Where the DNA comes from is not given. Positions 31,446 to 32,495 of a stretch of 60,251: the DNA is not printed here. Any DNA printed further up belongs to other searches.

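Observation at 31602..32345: Complete TIM-barrel (xylose isomerase / AP endonuclease 2-like) domain nested inside the Trm5 methyltransferase fold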

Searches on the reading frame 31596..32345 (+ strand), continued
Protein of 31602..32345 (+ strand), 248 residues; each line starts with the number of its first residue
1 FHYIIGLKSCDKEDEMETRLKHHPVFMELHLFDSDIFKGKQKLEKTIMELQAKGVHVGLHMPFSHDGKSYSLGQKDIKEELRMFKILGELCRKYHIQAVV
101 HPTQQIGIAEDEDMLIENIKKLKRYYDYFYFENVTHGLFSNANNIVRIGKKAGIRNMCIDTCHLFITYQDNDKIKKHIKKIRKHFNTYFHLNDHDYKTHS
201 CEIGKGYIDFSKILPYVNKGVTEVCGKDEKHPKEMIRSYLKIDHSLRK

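Call 46: find_homologous_proteins(query=A3, max_evalue=0.00001)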
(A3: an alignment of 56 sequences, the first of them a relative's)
Query A3 (56 sequences) (258 aa, profile of the alignment): 81 proteins with E <= 0.00001 among 4594 candidates.
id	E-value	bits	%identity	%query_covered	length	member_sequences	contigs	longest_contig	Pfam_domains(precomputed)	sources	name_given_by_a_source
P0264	7.2e-83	296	26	84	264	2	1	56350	PF01261.31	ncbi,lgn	-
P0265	3.0e-81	291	27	84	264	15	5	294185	PF01261.31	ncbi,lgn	-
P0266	3.2e-81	291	27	84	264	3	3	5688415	PF01261.31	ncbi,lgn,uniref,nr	ncbi:TIM barrel protein [Paenibacillus hunanensis]|uniref:TIM barrel protein n=1 Tax=Paenibacillus h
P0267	1.8e-80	288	26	84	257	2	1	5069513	PF01261.31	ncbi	ncbi:sugar phosphate isomerase/epimerase family protein [Paenibacillus sp. Z6-24]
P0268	1.9e-76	275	23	84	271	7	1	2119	PF01261.31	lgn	-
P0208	4.0e-75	271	22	12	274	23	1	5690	PF01261.31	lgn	-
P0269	1.6e-73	265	26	84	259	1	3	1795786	PF01261.31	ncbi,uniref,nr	ncbi:TIM barrel protein [Saccharibacillus endophyticus]|uniref:Sugar phosphate isomerase n=1 Tax=Sac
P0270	1.6e-73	265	26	84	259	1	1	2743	PF01261.31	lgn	-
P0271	1.9e-73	265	21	98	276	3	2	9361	PF01261.31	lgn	-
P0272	2.0e-73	265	20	97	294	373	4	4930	PF01261.31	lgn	-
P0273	2.0e-73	265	27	84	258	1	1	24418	PF01261.31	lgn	-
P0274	2.1e-73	265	25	93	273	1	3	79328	PF01261.31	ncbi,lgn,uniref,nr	ncbi:sugar phosphate isomerase/epimerase family protein [Streptococcus loxodontisalivarius]|uniref:S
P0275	6.8e-73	263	26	84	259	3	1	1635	PF01261.31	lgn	-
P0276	1.1e-72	263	22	83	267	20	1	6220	PF01261.31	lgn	-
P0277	1.8e-72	262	22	97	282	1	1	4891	PF01261.31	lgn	-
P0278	2.0e-72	262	26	84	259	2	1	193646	PF01261.31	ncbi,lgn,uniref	ncbi:sugar phosphate isomerase/epimerase [Saccharibacillus sacchari]|uniref:Sugar phosphate isomeras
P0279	5.1e-72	260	24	95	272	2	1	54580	PF01261.31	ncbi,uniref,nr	ncbi:sugar phosphate isomerase/epimerase [Lactobacillus sp. CC-MHH1034]|uniref:TIM barrel protein n=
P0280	2.3e-71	258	25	37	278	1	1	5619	PF01261.31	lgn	-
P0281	2.3e-71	258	25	84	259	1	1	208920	PF01261.31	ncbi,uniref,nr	ncbi:TIM barrel protein [Saccharibacillus sp. CPCC 101409]|uniref:TIM barrel protein n=1 Tax=Sacchar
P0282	1.1e-70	256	23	98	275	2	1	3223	PF01261.31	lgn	-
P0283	2.2e-70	255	20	83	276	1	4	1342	PF01261.31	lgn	-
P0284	2.8e-70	255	21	82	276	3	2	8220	PF01261.31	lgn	-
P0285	3.0e-70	255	22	95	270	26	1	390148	PF01261.31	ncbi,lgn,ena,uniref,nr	ncbi:sugar phosphate isomerase/epimerase [Streptococcus sp. HF-1907]|uniref:TIM barrel protein n=1 T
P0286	4.8e-70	254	24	94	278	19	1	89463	PF01261.31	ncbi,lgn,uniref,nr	ncbi:TIM barrel protein [Limosilactobacillus frumenti]|uniref:TIM barrel protein n=1 Tax=Limosilacto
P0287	5.7e-70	254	27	36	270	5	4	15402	PF01261.31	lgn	-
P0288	5.9e-70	254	24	82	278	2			PF01261.31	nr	nr:TIM barrel protein [Liquorilactobacillus sicerae]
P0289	1.3e-69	253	23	94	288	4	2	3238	PF01261.31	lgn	-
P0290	1.4e-69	253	21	97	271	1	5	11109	PF01261.31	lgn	-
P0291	1.4e-69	253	25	33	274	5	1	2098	PF01261.31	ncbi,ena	-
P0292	1.6e-69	252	28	34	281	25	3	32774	PF01261.31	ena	-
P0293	2.2e-69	252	24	99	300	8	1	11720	PF01261.31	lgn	-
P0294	2.5e-69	252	23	96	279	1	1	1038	PF01261.31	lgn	-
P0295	3.8e-69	251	21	82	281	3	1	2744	PF01261.31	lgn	-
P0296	4.9e-69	251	20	94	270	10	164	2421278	PF01261.31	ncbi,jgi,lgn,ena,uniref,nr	ncbi:TIM barrel protein [Lentilactobacillus kefiri]|uniref:Xylose isomerase domain-containing protei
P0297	9.3e-69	250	27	34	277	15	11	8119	PF01261.31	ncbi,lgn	-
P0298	1.9e-68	249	26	33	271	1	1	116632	PF01261.31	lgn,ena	-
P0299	3.8e-68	248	30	34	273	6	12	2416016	PF01261.31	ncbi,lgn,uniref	ncbi:TIM barrel protein [Lentilactobacillus otakiensis]|uniref:TIM barrel protein n=1 Tax=Lentilacto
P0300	6.1e-68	247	20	82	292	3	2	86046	PF01261.31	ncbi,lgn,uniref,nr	ncbi:sugar phosphate isomerase/epimerase family protein [Lactiplantibacillus fabifermentans]|uniref:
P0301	9.3e-68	247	23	83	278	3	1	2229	PF01261.31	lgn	-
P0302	1.7e-67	246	-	-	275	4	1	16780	PF01261.31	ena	-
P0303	2.5e-67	245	21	98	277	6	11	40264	PF01261.31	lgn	-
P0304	2.5e-67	245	21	96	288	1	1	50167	PF01261.31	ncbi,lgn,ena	-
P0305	2.9e-67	245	31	20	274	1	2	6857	PF01261.31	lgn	-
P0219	3.9e-67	244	19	82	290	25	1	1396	PF01261.31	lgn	-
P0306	7.0e-67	244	29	33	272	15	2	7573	PF01261.31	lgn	-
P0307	8.3e-67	243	26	26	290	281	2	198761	PF01261.31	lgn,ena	-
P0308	1.2e-66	243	22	83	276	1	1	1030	PF01261.31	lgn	-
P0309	2.0e-66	242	22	96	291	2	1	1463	PF01261.31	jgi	-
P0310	3.0e-66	242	20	96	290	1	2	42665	PF01261.31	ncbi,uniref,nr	ncbi:TIM barrel protein [Lactiplantibacillus daowaiensis]|uniref:TIM barrel protein n=1 Tax=Lactipla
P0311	3.8e-66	241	20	82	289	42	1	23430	PF01261.31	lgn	-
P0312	6.9e-66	240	24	26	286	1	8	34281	PF01261.31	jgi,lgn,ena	-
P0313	7.5e-66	240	33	13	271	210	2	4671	PF01261.31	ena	-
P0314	8.2e-66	240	22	82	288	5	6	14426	PF01261.31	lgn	-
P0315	1.2e-65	240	24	82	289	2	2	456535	PF01261.31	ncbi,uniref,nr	ncbi:sugar phosphate isomerase/epimerase [Lactobacillus sp.] [Lactiplantibacillus mudanjiangensis]|u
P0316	1.3e-65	240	29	24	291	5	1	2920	PF01261.31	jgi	-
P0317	1.6e-65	239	21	82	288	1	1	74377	PF01261.31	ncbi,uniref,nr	ncbi:sugar phosphate isomerase/epimerase [Lactiplantibacillus garii]|uniref:Sugar phosphate isomeras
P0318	1.6e-65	239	22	82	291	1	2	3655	PF01261.31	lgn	-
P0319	1.7e-65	239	21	82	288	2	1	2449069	PF01261.31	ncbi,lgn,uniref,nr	ncbi:sugar phosphate isomerase/epimerase [Lactobacillus sp. CBA3606]|uniref:TIM barrel protein n=1 T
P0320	2.3e-65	239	-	-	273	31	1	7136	PF01261.31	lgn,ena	-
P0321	2.5e-65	239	28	26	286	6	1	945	PF01261.31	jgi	-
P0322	4.3e-65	238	21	82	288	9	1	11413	PF01261.31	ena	-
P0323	4.5e-65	238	23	82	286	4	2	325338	PF01261.31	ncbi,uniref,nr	ncbi:TIM barrel protein [Lactiplantibacillus nangangensis]|uniref:TIM barrel protein n=1 Tax=Lactipl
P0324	6.9e-65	237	29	26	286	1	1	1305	PF01261.31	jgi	-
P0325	7.7e-65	237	21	82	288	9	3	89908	PF01261.31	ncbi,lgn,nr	ncbi:sugar phosphate isomerase/epimerase family protein [Levilactobacillus acidifarinae]|nr:TIM barr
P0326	8.9e-65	237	23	82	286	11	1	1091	PF01261.31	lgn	-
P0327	1.2e-64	236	21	82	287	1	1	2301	PF01261.31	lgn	-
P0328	1.2e-64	236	21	82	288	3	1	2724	PF01261.31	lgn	-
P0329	1.4e-64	236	29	26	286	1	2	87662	PF01261.31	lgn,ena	-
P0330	1.7e-64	236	42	12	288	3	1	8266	PF01261.31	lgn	-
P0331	2.4e-64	235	21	82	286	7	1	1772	PF01261.31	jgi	-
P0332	3.0e-64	235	20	82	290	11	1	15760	PF01261.31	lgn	-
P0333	6.6e-64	234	31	12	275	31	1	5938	PF01261.31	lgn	-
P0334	2.4e-63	232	23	96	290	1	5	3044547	PF01261.31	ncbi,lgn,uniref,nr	ncbi:sugar phosphate isomerase/epimerase [Lactiplantibacillus sp. WILCCON 0030]|uniref:Sugar phospha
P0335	3.5e-63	232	31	24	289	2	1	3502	PF01261.31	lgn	-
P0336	5.9e-63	231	25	38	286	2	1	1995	PF01261.31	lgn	-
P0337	9.7e-63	230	27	28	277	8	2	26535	PF01261.31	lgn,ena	-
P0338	1.9e-60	223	29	24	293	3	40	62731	PF01261.31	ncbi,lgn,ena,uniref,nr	ncbi:TIM barrel protein [Levilactobacillus suantsaii]|uniref:Sugar phosphate isomerase/epimerase n=1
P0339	2.0e-60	222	35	12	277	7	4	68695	PF01261.31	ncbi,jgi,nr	ncbi:MAG: TIM barrel protein [Schleiferilactobacillus harbinensis]|jgi:sugar phosphate isomerase/epi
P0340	2.1e-60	222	19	83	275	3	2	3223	PF01261.31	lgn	-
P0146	5.7e-57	211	100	100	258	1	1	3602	PF01261.31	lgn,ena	-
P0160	1.6e-52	197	46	99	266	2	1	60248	PF01261.31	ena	-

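Call 47: search_protein_families(library=ncbifam, alignment_id=A3, max_evalue=0.1)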
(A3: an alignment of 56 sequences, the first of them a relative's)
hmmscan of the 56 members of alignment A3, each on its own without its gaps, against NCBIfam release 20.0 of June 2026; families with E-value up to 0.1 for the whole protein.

A. member 1, P0146 (258 aa): 0 families

B. families by the number of members that match (of 56 scanned): 38 families (the first 25 are shown)
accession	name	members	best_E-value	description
NF041277.1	coba_remo_CbiR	18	7.5e-07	cobamide remodeling phosphodiesterase CbiR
NF009688.0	PRK13209.1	11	5.1e-05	L-ribulose-5-phosphate 3-epimerase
NF007360.0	PRK09856.1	7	3.9e-10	fructoselysine 3-epimerase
NF002198.0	PRK01060.1-3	6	1.1e-07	deoxyribonuclease IV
NF041099.2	keto_glucon_epim_IolO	4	2.4e-07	5-keto-L-gluconate epimerase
NF002196.0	PRK01060.1-1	3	1.9e-09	deoxyribonuclease IV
TIGR04379.1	myo_inos_iolE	3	1.3e-05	myo-inosose-2 dehydratase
TIGR00587.1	nfo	2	2.1e-10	deoxyribonuclease IV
TIGR00542.1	hxl6Piso_put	2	0.003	L-ribulose-5-phosphate 3-epimerase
TIGR03234.1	OH-pyruv-isom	2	0.005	hydroxypyruvate isomerase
NF053580.1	deacetylase_VimE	2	0.014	UDP-2,3-diacetamido-2,3-dideoxy-alpha-D-glucuronate deacetylase VimE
TIGR04159.2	methbact_MbnB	2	0.03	methanobactin biosynthesis protein MbnB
NF002199.0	PRK01060.1-4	1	5.8e-08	deoxyribonuclease IV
NF002197.0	PRK01060.1-2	1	0.00015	deoxyribonuclease IV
TIGR01637.1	phage_arpU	1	0.00095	ArpU family phage packaging/lysis transcriptional regulator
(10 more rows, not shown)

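Call 48: find_encoding_contigs(protein=P0296, flank=7000, max_places=2)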
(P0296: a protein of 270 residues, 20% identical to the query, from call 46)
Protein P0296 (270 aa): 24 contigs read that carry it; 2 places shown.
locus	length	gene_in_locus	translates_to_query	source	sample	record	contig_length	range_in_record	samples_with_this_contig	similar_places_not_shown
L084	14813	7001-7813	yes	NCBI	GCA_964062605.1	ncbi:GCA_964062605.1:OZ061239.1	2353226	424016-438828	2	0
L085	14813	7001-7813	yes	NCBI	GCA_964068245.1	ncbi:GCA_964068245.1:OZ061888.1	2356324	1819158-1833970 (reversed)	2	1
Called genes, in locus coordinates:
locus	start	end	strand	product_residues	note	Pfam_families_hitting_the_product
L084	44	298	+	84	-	-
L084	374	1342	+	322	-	-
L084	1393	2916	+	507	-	PF19087:DUF5776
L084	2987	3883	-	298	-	PF13276:HTH_21, PF00665:rve, PF13683:rve_3, PF13333:rve_2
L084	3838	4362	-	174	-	PF13518:HTH_28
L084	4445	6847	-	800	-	PF09168:PepX_N, PF02129:Peptidase_S15, PF08530:PepX_C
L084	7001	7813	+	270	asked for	PF01261:AP_endonuc_2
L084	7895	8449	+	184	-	PF03734:YkuD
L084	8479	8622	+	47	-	-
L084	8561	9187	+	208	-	PF03167:UDG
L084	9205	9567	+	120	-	-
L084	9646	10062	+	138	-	PF03352:Adenine_glyco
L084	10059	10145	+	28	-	-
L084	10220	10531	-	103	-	PF01597:GCV_H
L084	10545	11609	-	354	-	PF21948:LplA-B_cat, PF03099:BPL_LplA_LipB (weak), PF10437:Lip_prot_lig_C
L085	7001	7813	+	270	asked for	PF01261:AP_endonuc_2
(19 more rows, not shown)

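Call 49: find_encoding_contigs(protein=P0266, flank=7000, max_places=1)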
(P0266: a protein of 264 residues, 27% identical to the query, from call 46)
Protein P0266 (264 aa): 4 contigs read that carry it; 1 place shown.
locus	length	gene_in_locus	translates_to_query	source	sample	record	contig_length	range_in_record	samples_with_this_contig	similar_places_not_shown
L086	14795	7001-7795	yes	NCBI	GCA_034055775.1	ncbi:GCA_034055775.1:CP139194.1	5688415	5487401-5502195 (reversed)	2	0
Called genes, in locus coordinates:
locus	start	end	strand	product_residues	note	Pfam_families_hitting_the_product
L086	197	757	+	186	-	PF07155:ECF-ribofla_trS, PF12822:ECF_trnsprt (weak)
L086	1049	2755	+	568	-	PF01078:Mg_chelatase (faint), PF13476:AAA_23 (faint), PF00004:AAA (faint), PF00005:ABC_tran, PF00006:ATP-synt_ab (faint), PF02463:SMC_N (faint), PF12558:DUF3744, PF00005:ABC_tran, +2 more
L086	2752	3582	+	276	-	PF02361:CbiQ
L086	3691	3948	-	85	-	-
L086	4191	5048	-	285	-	PF00561:Abhydrolase_1, PF03959:FSH1 (faint), PF12146:Hydrolase_4, PF12697:Abhydrolase_6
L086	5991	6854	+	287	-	PF04228:Zn_peptidase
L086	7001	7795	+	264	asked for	PF01261:AP_endonuc_2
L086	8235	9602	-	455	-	PF00070:Pyr_redox (faint), PF00890:FAD_binding_2, PF01266:DAO, PF01494:FAD_binding_3 (weak), PF05834:Lycopene_cycl (weak), PF07992:Pyr_redox_2 (weak), PF13450:NAD_binding_8, PF01593:Amino_oxidase, +4 more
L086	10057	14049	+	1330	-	PF00395:SLH, PF17963:Big_9 (faint)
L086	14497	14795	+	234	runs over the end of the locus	PF03070:TENA_THI-4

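Call 50: find_encoding_contigs(protein=P0160, flank=7000, max_places=2)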
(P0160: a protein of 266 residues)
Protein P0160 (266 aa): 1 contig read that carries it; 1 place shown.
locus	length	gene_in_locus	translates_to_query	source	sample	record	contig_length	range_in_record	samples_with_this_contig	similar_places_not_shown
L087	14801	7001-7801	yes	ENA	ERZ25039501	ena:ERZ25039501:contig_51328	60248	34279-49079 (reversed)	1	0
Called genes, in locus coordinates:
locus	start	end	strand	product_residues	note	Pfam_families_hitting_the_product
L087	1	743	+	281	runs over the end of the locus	PF05103:DivIVA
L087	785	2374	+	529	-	-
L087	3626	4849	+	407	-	PF01209:Ubie_methyltran, PF08241:Methyltransf_11, PF08242:Methyltransf_12 (weak), PF13649:Methyltransf_25, PF13847:Methyltransf_31 (weak)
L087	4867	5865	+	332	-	PF01073:3Beta_HSD, PF01370:Epimerase, PF02719:Polysacc_synt_2, PF04321:RmlD_sub_bind (weak), PF07993:NAD_binding_4 (weak), PF13460:NAD_binding_10, PF16363:GDP_Man_Dehyd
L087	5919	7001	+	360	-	PF01041:DegT_DnrJ_EryC1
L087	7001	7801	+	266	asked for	PF01261:AP_endonuc_2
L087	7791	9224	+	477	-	PF00202:Aminotran_3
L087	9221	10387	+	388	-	PF01321:Creatinase_N (weak), PF00557:Peptidase_M24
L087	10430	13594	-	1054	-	PF00133:tRNA-synt_1, PF09334:tRNA-synt_1g (faint), PF08264:Anticodon_1, PF19302:DUF5915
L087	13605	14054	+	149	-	PF01258:zf-dskA_traR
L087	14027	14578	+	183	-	PF01252:Peptidase_A8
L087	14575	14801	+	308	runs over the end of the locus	PF01479:S4, PF00849:PseudoU_synth_2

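Call 51: find_encoding_contigs(protein=P0286, flank=5000, max_places=1)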
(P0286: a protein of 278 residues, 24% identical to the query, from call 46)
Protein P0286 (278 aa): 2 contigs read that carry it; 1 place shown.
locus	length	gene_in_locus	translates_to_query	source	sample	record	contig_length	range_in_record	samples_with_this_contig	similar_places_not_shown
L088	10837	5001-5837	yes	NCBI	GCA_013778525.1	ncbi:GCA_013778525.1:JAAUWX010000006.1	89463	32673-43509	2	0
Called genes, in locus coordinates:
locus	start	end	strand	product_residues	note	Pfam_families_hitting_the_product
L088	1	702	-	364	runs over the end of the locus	PF04371:PAD_porph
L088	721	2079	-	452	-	PF00324:AA_permease, PF13520:AA_permease_2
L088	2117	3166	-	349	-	PF02729:OTCace_N, PF00185:OTCace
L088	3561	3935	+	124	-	PF01741:MscL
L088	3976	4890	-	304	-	-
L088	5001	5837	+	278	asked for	PF01261:AP_endonuc_2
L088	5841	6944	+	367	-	PF01594:AI-2E_transport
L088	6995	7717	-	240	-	PF03483:B3_4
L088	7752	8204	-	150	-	PF01047:MarR, PF12802:MarR_2, PF13463:HTH_27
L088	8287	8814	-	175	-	PF08876:DUF1836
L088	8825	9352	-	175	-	PF13460:NAD_binding_10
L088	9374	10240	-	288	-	-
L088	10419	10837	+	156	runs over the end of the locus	PF07972:Flavodoxin_NdrI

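Call 52: find_encoding_contigs(protein=P0285, flank=5000, max_places=1)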
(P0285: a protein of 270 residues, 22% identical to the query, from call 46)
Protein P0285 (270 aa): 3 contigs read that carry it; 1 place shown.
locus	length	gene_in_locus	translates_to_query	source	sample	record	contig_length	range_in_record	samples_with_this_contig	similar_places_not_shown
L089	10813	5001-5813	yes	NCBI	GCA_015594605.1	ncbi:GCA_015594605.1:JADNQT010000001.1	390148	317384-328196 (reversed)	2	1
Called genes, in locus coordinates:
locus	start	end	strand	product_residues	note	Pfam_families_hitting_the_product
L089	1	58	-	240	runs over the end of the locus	PF02463:SMC_N (faint), PF00005:ABC_tran, PF13304:AAA_21 (weak)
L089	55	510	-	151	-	PF01047:MarR, PF12802:MarR_2 (weak), PF12840:HTH_20 (weak), PF13412:HTH_24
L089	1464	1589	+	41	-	-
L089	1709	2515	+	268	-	PF00702:Hydrolase, PF08282:Hydrolase_3, PF12710:HAD (faint)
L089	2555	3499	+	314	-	PF00356:LacI, PF00532:Peripla_BP_1, PF13407:Peripla_BP_4 (weak)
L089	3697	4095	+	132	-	PF05368:NmrA (weak), PF13460:NAD_binding_10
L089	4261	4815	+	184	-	-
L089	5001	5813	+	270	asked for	PF01261:AP_endonuc_2 (weak)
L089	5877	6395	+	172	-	PF13527:Acetyltransf_9 (weak), PF00583:Acetyltransf_1, PF13673:Acetyltransf_10, PF13508:Acetyltransf_7, PF08445:FR47 (weak), PF14542:Acetyltransf_CG (faint)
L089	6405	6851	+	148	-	PF05656:DUF805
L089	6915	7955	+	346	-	PF06144:DNA_pol3_delta, PF21694:DNA_pol3_delta_C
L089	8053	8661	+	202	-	PF00081:Sod_Fe_N, PF02777:Sod_Fe_C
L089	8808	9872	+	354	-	PF13354:Beta-lactamase2, PF00768:Peptidase_S11 (weak)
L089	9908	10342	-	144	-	PF22381:Staph_reg_Sar_Rot, PF01047:MarR, PF12802:MarR_2 (weak), PF13463:HTH_27 (weak)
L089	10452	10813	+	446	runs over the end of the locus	PF07992:Pyr_redox_2, PF13450:NAD_binding_8 (faint), PF13738:Pyr_redox_3, PF00070:Pyr_redox, PF02852:Pyr_redox_dim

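Call 53: find_encoding_contigs(protein=P0334, flank=5000, max_places=1)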
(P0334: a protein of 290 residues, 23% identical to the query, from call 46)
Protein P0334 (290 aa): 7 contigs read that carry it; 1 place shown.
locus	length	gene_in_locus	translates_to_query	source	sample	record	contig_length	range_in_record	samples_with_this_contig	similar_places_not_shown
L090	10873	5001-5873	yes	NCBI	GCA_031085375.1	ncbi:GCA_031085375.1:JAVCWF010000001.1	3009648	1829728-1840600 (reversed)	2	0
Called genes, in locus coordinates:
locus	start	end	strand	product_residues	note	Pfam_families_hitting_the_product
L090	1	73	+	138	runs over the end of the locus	-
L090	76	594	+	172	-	-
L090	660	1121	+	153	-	PF00376:MerR, PF13411:MerR_1, PF09278:MerR-DNA-bind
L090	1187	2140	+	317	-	PF00248:Aldo_ket_red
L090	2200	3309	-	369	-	PF01321:Creatinase_N, PF00557:Peptidase_M24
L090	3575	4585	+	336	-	PF00356:LacI, PF00532:Peripla_BP_1, PF13407:Peripla_BP_4, PF13377:Peripla_BP_3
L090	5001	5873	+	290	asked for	PF01261:AP_endonuc_2 (weak)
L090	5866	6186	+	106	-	-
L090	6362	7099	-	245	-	PF20772:TACO1_YebC_N, PF01709:Transcrip_reg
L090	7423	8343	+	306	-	PF00294:PfkB, PF08543:Phos_pyr_kin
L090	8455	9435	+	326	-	PF00437:T2SSE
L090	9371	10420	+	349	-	PF00482:T2SSF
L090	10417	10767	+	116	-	PF07963:N_methyl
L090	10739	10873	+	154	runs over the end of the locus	-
